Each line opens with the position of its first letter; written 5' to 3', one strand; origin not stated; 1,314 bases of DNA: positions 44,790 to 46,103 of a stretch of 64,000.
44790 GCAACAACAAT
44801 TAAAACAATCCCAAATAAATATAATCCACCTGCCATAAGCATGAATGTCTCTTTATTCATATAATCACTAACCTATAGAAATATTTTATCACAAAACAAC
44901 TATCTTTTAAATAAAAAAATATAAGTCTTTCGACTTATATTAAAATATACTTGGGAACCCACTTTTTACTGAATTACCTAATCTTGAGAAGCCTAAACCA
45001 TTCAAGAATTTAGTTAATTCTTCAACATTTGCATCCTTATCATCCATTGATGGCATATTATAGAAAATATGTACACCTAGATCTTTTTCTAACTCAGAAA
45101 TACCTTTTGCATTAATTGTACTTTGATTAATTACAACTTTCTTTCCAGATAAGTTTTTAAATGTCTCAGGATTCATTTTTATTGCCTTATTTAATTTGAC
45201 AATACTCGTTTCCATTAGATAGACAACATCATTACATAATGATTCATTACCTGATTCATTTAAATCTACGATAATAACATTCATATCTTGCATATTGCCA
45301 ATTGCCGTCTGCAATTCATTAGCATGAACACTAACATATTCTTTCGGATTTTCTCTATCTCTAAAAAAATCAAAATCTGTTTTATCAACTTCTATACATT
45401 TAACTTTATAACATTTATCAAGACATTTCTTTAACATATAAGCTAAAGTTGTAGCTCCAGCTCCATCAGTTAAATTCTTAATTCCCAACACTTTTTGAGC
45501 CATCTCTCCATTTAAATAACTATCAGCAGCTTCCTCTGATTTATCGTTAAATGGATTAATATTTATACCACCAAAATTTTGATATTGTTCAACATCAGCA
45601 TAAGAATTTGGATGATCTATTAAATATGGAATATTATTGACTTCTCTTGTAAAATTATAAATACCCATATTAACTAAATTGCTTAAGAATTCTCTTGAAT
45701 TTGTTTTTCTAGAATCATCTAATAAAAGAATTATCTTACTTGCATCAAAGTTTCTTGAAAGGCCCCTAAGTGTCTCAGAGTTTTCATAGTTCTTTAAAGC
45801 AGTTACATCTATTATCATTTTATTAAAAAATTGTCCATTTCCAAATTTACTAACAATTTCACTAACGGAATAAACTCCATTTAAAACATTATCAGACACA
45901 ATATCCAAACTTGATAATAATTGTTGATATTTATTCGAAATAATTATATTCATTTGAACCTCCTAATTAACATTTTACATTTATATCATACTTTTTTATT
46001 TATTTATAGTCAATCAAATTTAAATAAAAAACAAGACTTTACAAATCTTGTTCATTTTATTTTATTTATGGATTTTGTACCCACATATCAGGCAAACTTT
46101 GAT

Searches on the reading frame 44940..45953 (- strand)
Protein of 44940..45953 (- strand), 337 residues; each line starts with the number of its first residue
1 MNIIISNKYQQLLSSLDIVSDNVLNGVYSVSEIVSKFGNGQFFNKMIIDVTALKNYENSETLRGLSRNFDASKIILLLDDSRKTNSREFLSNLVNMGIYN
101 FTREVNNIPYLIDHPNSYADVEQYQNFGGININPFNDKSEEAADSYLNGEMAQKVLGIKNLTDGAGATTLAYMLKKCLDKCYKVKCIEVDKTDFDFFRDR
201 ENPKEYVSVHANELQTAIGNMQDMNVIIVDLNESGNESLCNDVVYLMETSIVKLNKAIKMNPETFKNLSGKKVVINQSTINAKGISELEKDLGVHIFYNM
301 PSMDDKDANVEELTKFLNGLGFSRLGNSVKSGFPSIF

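Call 16: search_protein_families(library=pfam, proteins=[window:44940-45953:-], max_evalue=0.01)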
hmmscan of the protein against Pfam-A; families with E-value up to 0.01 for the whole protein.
window:44940-45953:- (337 aa): 0 families

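Call 83: search_protein_families(library=ncbifam, proteins=[window:44940-45953:-], max_evalue=0.1)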
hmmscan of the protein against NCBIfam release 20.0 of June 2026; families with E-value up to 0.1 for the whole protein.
window:44940-45953:- (337 aa): 1 family
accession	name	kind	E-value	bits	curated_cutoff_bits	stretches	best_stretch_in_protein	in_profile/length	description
NF037954.1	het_cyst_PatD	equivalog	0.059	13.8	50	0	4-60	4-61/116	heterocyst frequency control protein PatD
